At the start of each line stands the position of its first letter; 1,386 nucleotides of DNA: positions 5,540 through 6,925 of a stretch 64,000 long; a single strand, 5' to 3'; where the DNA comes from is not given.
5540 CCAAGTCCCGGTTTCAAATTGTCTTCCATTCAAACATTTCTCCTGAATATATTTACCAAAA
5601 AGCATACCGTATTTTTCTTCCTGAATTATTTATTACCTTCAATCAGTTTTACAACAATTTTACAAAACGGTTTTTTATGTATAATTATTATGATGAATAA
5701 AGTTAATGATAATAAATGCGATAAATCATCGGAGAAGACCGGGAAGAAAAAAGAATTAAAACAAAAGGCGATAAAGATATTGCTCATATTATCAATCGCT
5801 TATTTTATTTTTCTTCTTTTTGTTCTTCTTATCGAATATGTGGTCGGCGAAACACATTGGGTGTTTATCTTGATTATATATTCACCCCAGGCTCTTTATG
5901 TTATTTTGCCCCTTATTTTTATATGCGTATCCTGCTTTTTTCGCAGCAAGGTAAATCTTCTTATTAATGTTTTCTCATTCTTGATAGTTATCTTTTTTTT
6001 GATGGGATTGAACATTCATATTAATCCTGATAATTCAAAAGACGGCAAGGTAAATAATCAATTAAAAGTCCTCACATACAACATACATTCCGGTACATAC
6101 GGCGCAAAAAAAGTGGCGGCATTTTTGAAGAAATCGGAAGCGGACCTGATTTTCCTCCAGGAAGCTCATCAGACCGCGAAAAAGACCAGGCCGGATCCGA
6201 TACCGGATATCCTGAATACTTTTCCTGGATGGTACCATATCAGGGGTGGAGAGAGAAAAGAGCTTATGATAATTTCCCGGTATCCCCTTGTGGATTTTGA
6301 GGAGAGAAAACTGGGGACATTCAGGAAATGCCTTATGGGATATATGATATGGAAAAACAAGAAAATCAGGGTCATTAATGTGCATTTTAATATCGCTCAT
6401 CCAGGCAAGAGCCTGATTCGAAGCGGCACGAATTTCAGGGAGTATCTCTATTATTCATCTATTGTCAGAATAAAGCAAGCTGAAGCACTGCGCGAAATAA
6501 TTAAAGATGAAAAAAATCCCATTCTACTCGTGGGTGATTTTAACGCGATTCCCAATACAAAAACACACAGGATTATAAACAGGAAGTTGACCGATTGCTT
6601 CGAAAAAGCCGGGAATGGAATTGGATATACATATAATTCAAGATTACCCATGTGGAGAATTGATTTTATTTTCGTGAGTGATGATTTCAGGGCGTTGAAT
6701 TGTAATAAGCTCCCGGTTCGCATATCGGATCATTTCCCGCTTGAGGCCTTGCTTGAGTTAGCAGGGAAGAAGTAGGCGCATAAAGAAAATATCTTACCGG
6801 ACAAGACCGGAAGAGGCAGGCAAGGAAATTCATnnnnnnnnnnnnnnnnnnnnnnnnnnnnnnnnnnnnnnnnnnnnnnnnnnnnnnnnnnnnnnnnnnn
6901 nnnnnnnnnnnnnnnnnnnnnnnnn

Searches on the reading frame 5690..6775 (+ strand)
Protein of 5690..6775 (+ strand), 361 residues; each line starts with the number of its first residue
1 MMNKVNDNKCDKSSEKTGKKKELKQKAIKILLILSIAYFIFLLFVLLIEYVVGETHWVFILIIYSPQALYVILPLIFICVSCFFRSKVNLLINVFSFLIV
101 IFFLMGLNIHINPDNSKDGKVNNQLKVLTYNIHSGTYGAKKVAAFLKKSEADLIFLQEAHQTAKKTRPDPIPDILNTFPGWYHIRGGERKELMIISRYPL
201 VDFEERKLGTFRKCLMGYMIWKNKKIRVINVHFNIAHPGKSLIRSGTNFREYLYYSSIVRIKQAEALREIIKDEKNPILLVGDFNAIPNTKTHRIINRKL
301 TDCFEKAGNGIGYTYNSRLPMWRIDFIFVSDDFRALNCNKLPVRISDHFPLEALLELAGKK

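Call 25: find_encoding_contigs(protein=window:5690-6775:+, flank=3000, max_places=10)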
Protein window:5690-6775:+ (361 aa): 2 contigs read that carry it; 2 places shown.
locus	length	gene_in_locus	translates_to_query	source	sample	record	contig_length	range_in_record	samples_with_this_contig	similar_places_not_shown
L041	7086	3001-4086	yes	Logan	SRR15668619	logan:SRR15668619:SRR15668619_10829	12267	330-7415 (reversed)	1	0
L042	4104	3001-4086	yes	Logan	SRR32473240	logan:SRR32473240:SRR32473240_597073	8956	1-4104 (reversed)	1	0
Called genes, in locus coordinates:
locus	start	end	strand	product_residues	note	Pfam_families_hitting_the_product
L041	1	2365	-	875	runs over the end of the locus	PF01624:MutS_I, PF05188:MutS_II, PF05192:MutS_III, PF05190:MutS_IV, PF00488:MutS_V, PF27441:MutS_C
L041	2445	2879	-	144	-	PF00072:Response_reg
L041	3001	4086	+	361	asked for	PF03372:Exo_endo_phos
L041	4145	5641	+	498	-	PF13646:HEAT_2 (weak), PF10363:RTP1_C1 (faint), PF12717:Cnd1 (faint), PF13646:HEAT_2, PF13646:HEAT_2, PF13646:HEAT_2, PF03130:HEAT_PBS (weak), PF13646:HEAT_2, +8 more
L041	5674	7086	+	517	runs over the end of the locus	PF25060:ARM_TT21_2nd (faint), PF25062:ARM_TT21_N (faint), PF25063:ARM_TT21_C (faint), PF00515:TPR_1 (faint), PF07719:TPR_2 (faint), PF12895:ANAPC3 (faint), PF13432:TPR_16 (weak), PF14559:TPR_19, +11 more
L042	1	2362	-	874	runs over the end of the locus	PF01624:MutS_I, PF05188:MutS_II, PF05192:MutS_III, PF05190:MutS_IV, PF00488:MutS_V, PF27441:MutS_C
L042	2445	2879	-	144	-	PF00072:Response_reg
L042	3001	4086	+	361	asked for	PF03372:Exo_endo_phos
